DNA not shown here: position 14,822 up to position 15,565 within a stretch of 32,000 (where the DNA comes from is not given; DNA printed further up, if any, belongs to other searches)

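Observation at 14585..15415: AT-rich divergent pair of orphan genes between the secretin and the regulatory module (cargo/moron slot)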

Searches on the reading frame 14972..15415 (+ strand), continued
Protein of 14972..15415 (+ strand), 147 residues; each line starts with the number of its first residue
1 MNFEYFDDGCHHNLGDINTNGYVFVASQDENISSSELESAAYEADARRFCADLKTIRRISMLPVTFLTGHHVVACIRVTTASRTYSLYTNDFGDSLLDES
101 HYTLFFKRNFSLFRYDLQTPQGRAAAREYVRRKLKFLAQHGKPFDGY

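Call 49: search_protein_families(library=phrogs, proteins=[L005:3355-4014:+, L002:5779-6468:-, L004:628-1239:+, L001:1277-2209:+, L001:4065-4355:+, L001:4420-5607:-, L005:130-1545:-, L002:4915-5253:+, L006:10053-11036:+, L006:8298-8912:-], max_evalue=0.01)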
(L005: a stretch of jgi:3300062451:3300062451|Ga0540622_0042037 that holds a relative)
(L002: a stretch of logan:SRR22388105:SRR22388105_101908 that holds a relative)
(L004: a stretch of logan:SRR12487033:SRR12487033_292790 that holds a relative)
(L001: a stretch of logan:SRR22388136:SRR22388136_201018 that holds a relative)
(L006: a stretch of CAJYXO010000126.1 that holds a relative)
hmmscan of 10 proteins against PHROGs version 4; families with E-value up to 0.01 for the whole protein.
L005:3355-4014:+ (219 aa): 1 family
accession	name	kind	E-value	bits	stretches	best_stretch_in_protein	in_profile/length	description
phrog_270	-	DNA, RNA and nucleotide metabolism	0.0023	18.3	0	14-94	34-116/383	replication initiation protein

L002:5779-6468:- (229 aa): 0 families

L004:628-1239:+ (203 aa): 10 families
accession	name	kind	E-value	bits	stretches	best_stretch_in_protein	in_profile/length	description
phrog_181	-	lysis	1.2e-75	257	1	1-201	329-529/769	endolysin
phrog_26317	-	unknown function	2.2e-36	125.4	1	93-200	8-115/119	-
phrog_9506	-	lysis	7.9e-28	99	2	97-199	70-190/330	endolysin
phrog_3201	-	tail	7.2e-25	87.9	1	29-198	2027-2201/2408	tail fiber protein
phrog_34417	-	unknown function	5e-23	82.8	2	95-193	72-186/326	-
phrog_317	-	lysis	4.9e-19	69.8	1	7-200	196-357/492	endolysin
phrog_14712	-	moron, auxiliary metabolic gene and host takeover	6.9e-19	69.2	1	103-194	80-179/322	chitinase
phrog_1519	-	lysis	3.6e-17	63.6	1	11-200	207-378/502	endolysin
phrog_12261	-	unknown function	6.2e-11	43.3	1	120-184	14-76/76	-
phrog_29753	-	unknown function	0.0011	19.2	1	114-149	277-312/374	-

L001:1277-2209:+ (310 aa): 0 families

L001:4065-4355:+ (96 aa): 0 families

L001:4420-5607:- (395 aa): 0 families

L005:130-1545:- (471 aa): 0 families

L002:4915-5253:+ (112 aa): 2 families
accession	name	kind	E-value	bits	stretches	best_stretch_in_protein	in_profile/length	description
phrog_12853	-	unknown function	1e-28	101.4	1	2-108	2-118/131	-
phrog_315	-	lysis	6.1e-25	88.8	1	1-104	333-429/677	endolysin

L006:10053-11036:+ (327 aa): 3 families
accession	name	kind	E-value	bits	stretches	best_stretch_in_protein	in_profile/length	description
phrog_270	-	DNA, RNA and nucleotide metabolism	0.00068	20.1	1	108-158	32-79/383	replication initiation protein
phrog_8540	-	DNA, RNA and nucleotide metabolism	0.0063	17.7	0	113-225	7-89/196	replication initiation O-like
phrog_12720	-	DNA, RNA and nucleotide metabolism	0.0095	17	0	113-155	19-60/117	DNA binding protein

L006:8298-8912:- (204 aa): 0 families

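Call 50: search_protein_families(library=padloc, proteins=[window:14972-15415:+, L006:11133-12932:-, L006:12923-15166:-, L006:3498-5153:-, L006:5117-5617:-], max_evalue=0.01)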
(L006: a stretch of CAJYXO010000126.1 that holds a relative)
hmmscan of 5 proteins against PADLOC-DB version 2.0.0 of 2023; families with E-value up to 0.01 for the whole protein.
window:14972-15415:+ (147 aa): 0 families

L006:11133-12932:- (599 aa): 55 families (the best 25 are shown)
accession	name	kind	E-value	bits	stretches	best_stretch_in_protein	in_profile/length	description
PDLC00127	GajB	-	4e-250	829.4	1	5-598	2-593/594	UrvD helicase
PDLC00133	GajB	-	6e-123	408.6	1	10-384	10-379/382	UrvD helicase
PDLC00117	GajB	-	5e-79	264.4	1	12-581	16-584/604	UrvD helicase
PDLC00130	GajB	-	1e-70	236.7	2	11-382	3-373/589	UrvD helicase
PDLC00132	GajB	-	6.5e-56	188.2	2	11-298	3-303/625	UrvD helicase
PDLC00123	GajB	-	1e-51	174.2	2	12-350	5-312/540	UrvD helicase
PDLC00114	GajB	-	2e-49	166.7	2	11-288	7-293/635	UrvD helicase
PDLC03802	RTasHel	-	6.2e-47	158.8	2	9-310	3-287/675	DRT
PDLC00122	GajB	-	6e-46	155.4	2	12-331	5-284/502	UrvD helicase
PDLC00119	GajB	-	2.5e-43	146.9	2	26-296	18-302/565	UrvD helicase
PDLC00103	GajB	-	1.9e-41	140.7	1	8-580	13-585/612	UrvD helicase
PDLC00112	GajB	-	4.4e-40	135.8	2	9-292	4-293/581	UrvD helicase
PDLC00129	GajB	-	4.6e-40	135.8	2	11-332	11-341/594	UrvD helicase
PDLC00138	GajB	-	2.6e-36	123.5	1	10-332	3-340/581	UrvD helicase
PDLC00118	GajB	-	2.1e-34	117.3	1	25-298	7-242/515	UrvD helicase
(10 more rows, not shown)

L006:12923-15166:- (747 aa): 140 families (the best 25 are shown)
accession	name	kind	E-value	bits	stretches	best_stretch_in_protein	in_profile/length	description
PDLC00072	GajA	-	9.1e-303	1004.1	1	38-745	1-707/709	AAA ATPase domain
PDLC00070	GajA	-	3.6e-99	331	2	176-673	95-588/596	AAA ATPase domain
PDLC00091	GajA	-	1.8e-75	253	2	236-673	141-616/627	AAA ATPase domain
PDLC00092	GajA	-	4.4e-72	241.5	1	38-672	1-597/604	AAA ATPase domain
PDLC00096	GajA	-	8e-68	227.7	2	238-599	144-518/630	AAA ATPase domain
PDLC00071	GajA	-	2.1e-64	216.3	2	239-673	144-578/588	AAA ATPase domain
PDLC00099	GajA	-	2.1e-63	213.3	2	237-609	151-533/626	AAA ATPase domain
PDLC00080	GajA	-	8.3e-63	211.1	2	239-571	150-489/622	AAA ATPase domain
PDLC00069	GajA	-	1.9e-59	199.8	2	299-599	250-569/687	AAA ATPase domain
PDLC00077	GajA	-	7.5e-53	178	2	237-558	193-518/616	AAA ATPase domain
PDLC00064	GajA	-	2.6e-49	166.5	1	272-617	25-383/464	AAA ATPase domain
PDLC00073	GajA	-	1.7e-45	154.1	2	233-673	135-583/589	AAA ATPase domain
PDLC00083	GajA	-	4.4e-43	145.6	2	240-538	152-474/639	AAA ATPase domain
PDLC00066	GajA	-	1.2e-42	144.3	2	235-539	135-435/567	AAA ATPase domain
PDLC00067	GajA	-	5.4e-39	132.2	2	236-543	161-466/604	AAA ATPase domain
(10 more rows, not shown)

L006:3498-5153:- (551 aa): 0 families

L006:5117-5617:- (166 aa): 0 families

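Call 58: find_related_loci(query=A3, collection=metagenome_contigs, flank=10000)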
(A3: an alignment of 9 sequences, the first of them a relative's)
Query A3 (147 aa) in metagenome_contigs; peptide patterns used: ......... (x = any residue, [..] = any of these).
5 stretches matched a pattern, but none encodes a relative of the query by tblastn (E <= 1e-3).

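Call 59: list_cluster_members(proteins=[P0003, P0004, P0005, P0006, P0007, P0008, P0009, P0010, P0011, P0015])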
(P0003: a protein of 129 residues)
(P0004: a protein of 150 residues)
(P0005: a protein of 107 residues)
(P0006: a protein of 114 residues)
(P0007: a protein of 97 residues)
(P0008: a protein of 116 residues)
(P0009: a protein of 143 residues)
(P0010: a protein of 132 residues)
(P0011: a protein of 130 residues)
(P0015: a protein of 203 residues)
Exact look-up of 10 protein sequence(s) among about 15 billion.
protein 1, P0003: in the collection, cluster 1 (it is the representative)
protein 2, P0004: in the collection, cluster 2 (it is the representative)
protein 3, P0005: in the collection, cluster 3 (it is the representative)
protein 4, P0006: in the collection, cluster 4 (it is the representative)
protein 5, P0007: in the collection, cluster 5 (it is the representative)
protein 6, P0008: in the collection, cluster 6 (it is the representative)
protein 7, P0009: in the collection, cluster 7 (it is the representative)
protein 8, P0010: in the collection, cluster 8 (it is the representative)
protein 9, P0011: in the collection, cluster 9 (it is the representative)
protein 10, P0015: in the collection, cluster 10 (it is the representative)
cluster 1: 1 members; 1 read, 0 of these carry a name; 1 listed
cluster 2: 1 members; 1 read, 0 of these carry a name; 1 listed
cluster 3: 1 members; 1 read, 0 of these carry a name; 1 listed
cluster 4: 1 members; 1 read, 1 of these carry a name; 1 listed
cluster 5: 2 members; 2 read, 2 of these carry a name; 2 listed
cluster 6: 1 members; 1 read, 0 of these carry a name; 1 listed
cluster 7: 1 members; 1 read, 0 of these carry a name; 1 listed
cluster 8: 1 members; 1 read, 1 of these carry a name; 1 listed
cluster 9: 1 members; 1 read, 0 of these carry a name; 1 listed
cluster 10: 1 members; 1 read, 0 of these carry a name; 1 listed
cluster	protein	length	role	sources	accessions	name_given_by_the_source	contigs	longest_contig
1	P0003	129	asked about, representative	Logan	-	-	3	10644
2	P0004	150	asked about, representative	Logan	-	-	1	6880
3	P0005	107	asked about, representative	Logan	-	-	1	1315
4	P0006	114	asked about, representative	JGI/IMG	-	hypothetical protein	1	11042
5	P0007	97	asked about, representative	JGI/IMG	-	hypothetical protein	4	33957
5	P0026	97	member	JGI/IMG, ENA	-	hypothetical protein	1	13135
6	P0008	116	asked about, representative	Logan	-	-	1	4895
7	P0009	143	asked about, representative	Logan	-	-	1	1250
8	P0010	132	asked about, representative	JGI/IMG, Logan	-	hypothetical protein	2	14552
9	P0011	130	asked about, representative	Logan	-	-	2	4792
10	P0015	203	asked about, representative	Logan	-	-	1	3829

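Call 60: find_encoding_contigs(protein=P0004, flank=10000, max_places=3)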
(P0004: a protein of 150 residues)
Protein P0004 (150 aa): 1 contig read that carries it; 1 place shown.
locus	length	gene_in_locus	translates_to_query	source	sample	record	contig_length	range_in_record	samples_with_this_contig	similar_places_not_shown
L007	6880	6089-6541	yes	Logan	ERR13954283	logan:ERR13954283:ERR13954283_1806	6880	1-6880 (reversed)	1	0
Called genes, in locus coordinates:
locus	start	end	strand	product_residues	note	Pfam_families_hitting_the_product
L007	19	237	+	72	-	-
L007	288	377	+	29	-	-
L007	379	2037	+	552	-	-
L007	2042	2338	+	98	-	-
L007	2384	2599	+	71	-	-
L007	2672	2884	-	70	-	-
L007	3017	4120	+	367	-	PF05707:Zot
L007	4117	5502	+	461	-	PF00263:Secretin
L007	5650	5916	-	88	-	-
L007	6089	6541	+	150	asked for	-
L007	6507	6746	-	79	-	-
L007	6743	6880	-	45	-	?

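Call 61: find_encoding_contigs(protein=P0007, flank=10000, max_places=3)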
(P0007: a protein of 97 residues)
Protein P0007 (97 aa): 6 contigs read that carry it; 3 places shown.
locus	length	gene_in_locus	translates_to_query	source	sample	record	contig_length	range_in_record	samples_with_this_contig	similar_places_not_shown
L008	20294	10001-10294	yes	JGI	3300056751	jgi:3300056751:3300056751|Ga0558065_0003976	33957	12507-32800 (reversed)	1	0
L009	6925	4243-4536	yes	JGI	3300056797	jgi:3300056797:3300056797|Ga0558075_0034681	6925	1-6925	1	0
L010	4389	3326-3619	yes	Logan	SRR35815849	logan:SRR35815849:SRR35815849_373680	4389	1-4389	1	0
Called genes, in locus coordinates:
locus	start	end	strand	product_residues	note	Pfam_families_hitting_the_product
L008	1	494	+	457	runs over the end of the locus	PF13356:Arm-DNA-bind_3 (weak), PF00589:Phage_integrase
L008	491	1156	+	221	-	-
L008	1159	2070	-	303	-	-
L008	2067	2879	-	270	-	PF20613:HipA_2 (weak), PF00454:PI3_PI4_kinase (weak)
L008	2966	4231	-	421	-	-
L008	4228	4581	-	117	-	-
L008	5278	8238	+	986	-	PF20464:MmeI_N, PF20465:MmeI_hel, PF02384:N6_Mtase (weak), PF20473:MmeI_Mtase, PF07669:Eco57I (weak), PF20466:MmeI_TRD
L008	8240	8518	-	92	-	-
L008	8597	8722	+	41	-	-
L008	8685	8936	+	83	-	-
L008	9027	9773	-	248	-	-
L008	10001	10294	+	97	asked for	-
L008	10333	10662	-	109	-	-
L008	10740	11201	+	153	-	-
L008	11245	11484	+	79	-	-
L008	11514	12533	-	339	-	-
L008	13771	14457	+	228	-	-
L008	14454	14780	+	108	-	-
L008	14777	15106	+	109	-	-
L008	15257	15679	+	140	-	-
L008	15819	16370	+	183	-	-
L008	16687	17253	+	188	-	-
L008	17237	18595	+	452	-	PF03432:Relaxase (faint)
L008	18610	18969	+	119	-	-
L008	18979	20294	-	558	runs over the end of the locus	-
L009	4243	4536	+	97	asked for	-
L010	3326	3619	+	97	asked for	-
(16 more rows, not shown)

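Call 62: find_encoding_contigs(protein=P0015, flank=10000, max_places=3)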
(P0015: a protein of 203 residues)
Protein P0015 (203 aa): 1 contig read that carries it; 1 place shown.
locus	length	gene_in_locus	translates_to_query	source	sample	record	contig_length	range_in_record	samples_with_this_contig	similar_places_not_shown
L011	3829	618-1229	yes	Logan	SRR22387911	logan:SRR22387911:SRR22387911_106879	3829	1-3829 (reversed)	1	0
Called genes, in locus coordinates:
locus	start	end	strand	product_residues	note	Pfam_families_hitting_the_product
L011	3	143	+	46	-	?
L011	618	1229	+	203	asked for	-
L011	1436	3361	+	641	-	PF05840:Phage_GPA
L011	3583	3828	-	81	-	?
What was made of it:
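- L011: ORF2 homologue, then GPA Rep (call 62).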

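Call 67: find_encoding_contigs(protein=P0003, flank=10000, max_places=3)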
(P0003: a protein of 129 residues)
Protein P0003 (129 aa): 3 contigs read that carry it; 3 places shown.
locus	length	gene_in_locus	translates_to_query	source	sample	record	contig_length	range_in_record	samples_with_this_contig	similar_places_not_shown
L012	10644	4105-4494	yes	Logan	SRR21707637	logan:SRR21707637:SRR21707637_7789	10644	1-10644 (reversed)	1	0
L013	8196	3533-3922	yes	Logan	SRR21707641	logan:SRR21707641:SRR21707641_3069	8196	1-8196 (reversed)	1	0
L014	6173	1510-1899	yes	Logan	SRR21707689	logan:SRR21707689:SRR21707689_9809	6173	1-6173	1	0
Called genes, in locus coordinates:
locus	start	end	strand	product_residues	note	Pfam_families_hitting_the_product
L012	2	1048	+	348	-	?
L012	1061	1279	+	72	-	-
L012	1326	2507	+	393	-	PF05707:Zot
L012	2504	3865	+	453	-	PF00263:Secretin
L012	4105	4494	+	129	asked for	-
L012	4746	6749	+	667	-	PF05840:Phage_GPA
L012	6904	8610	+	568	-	PF00239:Resolvase, PF07508:Recombinase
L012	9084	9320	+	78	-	-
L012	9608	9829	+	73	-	-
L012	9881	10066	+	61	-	-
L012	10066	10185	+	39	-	-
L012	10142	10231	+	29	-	-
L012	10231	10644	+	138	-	?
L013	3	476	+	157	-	?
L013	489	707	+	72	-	-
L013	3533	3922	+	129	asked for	-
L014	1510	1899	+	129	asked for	-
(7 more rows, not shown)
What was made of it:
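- L012-14: secretin, ORF2 homologue, GPA Rep, serine recombinase (call 67).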

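Call 68: find_encoding_contigs(protein=P0006, flank=10000, max_places=2)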
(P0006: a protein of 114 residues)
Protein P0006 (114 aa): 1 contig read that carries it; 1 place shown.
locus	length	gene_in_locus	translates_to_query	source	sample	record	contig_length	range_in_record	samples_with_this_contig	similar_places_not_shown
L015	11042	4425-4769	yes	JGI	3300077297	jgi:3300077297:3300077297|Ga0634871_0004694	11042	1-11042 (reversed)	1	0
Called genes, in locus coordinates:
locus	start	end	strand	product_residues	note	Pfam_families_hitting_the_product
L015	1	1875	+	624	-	?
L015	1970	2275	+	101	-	-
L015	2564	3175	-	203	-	-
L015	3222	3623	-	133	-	-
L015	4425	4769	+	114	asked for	-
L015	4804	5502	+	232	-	PF13730:HTH_36 (faint)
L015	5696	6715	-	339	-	PF14280:DUF4365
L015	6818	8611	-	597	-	PF00580:UvrD-helicase, PF13086:AAA_11 (faint), PF13245:AAA_19, PF13361:UvrD_C, PF13538:UvrD_C_2 (faint)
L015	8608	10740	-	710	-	PF02463:SMC_N, PF11398:DUF2813 (weak), PF13175:AAA_15, PF13476:AAA_23, PF13555:AAA_29 (weak), PF13304:AAA_21, PF20469:OLD-like_TOPRIM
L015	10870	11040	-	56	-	?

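Call 69: find_encoding_contigs(protein=P0010, flank=10000, max_places=2)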
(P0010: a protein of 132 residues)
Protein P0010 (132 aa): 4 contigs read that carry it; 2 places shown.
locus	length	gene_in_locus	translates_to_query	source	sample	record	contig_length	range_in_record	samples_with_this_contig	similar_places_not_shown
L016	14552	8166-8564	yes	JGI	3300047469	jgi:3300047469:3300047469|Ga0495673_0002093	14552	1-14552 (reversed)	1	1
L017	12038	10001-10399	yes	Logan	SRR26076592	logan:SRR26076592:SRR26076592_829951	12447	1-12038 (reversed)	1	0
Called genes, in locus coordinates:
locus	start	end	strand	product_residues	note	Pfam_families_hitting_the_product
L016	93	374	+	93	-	-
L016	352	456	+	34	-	-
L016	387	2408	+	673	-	-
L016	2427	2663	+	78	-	-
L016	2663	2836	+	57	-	-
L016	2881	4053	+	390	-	-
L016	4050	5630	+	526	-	PF00263:Secretin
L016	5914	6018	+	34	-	-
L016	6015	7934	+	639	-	PF00239:Resolvase, PF07508:Recombinase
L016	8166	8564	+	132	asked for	-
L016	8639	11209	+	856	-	PF05840:Phage_GPA, PF00580:UvrD-helicase, PF13245:AAA_19, PF00580:UvrD-helicase, PF01443:Viral_helicase1 (weak), PF13361:UvrD_C (weak), PF13538:UvrD_C_2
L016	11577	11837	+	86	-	-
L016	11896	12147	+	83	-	-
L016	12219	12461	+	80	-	PF04956:TrbC (weak)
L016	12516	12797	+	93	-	-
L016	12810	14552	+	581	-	?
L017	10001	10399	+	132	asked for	-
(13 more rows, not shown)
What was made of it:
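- Closest known: Small regulators encoded directly upstream of a replication initiator: CopG of pMV158. Same: ORF2 is a small protein encoded 5' of the initiator on the same strand, and often co-transcribed with it in relatives (calls 62, 67, 68, 69).
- L016/17: serine recombinase, ORF2 homologue, GPA+UvrD Rep, with a 75-bp gap (call 69). In L016 the adjacent Rep is itself fused to a UvrD helicase (call 69).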
